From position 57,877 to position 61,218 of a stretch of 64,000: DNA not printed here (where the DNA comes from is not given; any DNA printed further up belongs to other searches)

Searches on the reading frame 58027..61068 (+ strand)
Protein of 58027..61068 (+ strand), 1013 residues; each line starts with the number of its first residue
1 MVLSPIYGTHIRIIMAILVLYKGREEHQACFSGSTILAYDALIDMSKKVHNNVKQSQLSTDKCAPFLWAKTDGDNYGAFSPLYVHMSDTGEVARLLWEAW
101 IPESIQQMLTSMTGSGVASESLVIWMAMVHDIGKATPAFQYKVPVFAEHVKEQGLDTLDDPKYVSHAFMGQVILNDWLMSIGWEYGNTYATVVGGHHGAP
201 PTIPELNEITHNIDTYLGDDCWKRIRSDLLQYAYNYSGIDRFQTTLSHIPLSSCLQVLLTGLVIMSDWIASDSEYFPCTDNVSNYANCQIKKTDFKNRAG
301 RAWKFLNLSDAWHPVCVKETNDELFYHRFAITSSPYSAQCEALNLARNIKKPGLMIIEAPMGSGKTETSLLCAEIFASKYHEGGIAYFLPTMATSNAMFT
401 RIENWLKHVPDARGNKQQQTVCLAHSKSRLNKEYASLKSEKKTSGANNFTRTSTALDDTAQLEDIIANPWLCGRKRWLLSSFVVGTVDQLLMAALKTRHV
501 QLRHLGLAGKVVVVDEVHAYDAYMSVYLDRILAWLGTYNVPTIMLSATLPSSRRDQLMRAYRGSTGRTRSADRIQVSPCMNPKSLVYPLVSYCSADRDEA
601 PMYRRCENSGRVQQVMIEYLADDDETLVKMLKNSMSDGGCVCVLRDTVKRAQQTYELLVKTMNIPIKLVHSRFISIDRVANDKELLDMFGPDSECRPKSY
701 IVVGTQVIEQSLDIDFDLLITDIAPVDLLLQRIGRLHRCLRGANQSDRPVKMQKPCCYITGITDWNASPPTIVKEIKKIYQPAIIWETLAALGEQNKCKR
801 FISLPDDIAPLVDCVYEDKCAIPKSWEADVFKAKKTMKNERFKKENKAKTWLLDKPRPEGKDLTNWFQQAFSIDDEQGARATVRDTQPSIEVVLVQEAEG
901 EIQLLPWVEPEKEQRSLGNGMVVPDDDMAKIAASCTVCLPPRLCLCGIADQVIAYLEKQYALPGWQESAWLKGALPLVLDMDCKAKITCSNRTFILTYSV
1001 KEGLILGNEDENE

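Call 4: search_protein_families(library=pfam, proteins=[window:58027-61068:+], max_evalue=0.1)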
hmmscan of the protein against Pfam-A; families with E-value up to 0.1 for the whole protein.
window:58027-61068:+ (1013 aa): 8 families
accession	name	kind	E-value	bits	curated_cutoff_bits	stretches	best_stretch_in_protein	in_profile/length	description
PF18019.7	Cas3_HD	-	1e-46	160.1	23.1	1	68-276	1-207/207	Cas3, HD domain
PF22590.2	Cas3-like_C_2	-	1.4e-34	119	27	1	638-738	2-103/106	CRISPR-associated nuclease/helicase Cas3, C-terminal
PF18395.6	Cas3_C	-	9.7e-22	77.9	27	1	884-1004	1-107/107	Cas3 C-terminal domain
PF00270.35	DEAD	-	2e-11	44.3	26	2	418-552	46-163/167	DEAD/DEAH box helicase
PF00271.37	Helicase_C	-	3.6e-05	24.4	23.5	1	625-739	4-109/110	Helicase conserved C-terminal domain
PF04851.21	ResIII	-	0.0006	20.2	22.5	1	336-522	5-139/164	Type III restriction enzyme, res subunit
PF01966.28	HD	-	0.014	16.1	22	1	117-211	21-108/116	HD domain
PF13503.11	DUF4123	-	0.053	14.2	25.8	0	41-101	3-61/119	Domain of unknown function (DUF4123)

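Call 5: search_protein_families(library=padloc, proteins=[window:58027-61068:+], max_evalue=0.1)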
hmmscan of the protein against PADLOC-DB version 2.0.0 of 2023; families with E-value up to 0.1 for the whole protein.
window:58027-61068:+ (1013 aa): 38 families (the best 25 are shown)
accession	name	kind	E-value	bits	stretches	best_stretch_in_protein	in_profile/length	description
PDLC01767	Cas3e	-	3.4e-205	681.5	1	54-1009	17-654/680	-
PDLC01768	Cas3e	-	8.7e-74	247.1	1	420-901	10-463/533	-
PDLC01762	Cas3b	-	7.1e-64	214.6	2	352-824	240-590/692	-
PDLC01761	Cas3b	-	2.9e-62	209.4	1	256-845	182-614/705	-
PDLC00938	Cas3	-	6e-58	194.8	1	354-744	1-324/358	CRISPR-associated helicase Cas3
PDLC01710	Cas3a1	-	7.3e-58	194.6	1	331-738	194-543/745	Cas3_1_CAS-I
PDLC01757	Cas3b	-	9.3e-56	187.7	1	118-848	35-581/676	-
PDLC01252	Cas3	-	1.7e-55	186.7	1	354-759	1-297/324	CAS-I; effector_G3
PDLC02079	Cas3b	-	6.9e-39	131.6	3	620-741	412-530/691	-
PDLC02080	Cas3b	-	1.7e-38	130.6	2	354-742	267-574/709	-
PDLC01759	Cas3b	-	1.1e-31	108.3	1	112-746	25-543/711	-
PDLC02081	Cas3b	-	6.1e-31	105.7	1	355-738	207-514/705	-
PDLC01770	Cas3g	-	1.8e-27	94.2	2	483-739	115-341/733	-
PDLC01254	Cas3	-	4.7e-25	86.7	1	78-276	5-163/164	CAS-I; effector_G3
PDLC00940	Cas3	-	6.8e-25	86.3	1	82-271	1-177/178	CRISPR-associated endonuclease Cas3-HD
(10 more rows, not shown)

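Call 73: list_cluster_members(proteins=[P0001, P0002, window:58027-61068:+, window:51805-52995:+, window:50840-51805:+, window:49786-50838:+, window:43597-44838:+])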
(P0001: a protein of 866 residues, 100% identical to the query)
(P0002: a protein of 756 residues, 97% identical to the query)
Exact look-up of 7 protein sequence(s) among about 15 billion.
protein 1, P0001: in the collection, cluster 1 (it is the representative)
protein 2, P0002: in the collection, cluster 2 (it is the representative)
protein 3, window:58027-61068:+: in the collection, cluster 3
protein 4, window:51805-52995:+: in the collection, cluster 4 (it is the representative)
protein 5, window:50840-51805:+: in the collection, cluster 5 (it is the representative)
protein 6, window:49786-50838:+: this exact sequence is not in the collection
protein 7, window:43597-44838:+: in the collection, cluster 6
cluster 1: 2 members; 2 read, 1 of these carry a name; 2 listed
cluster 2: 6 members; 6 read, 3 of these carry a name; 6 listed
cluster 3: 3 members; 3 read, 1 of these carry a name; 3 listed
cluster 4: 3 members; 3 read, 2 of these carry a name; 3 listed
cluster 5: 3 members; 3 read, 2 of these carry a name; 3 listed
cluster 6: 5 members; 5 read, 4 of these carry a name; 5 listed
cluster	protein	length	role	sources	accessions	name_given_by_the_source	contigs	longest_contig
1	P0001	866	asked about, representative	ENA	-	-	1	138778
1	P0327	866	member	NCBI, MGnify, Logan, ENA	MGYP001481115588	CR=1 FL=1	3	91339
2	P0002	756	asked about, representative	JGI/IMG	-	hypothetical protein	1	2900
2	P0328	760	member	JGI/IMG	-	hypothetical protein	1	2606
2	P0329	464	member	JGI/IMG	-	hypothetical protein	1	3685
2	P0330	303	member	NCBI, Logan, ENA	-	-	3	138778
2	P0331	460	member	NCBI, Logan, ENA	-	-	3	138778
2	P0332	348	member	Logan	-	-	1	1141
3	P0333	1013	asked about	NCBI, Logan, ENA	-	-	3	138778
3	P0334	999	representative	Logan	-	-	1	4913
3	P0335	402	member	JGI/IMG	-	CRISPR-associated endonuclease/helicase Cas3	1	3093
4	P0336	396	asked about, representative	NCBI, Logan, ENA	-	-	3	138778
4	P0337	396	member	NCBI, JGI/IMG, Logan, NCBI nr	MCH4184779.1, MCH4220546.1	MAG: ABC transporter substrate-binding protein [Eggerthellaceae bacterium] | iron complex transport system substrate-binding protein | ABC transporter substrate-binding protein [Eggerthellaceae bacterium]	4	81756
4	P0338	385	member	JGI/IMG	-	iron complex transport system substrate-binding protein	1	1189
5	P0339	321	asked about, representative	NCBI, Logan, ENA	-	-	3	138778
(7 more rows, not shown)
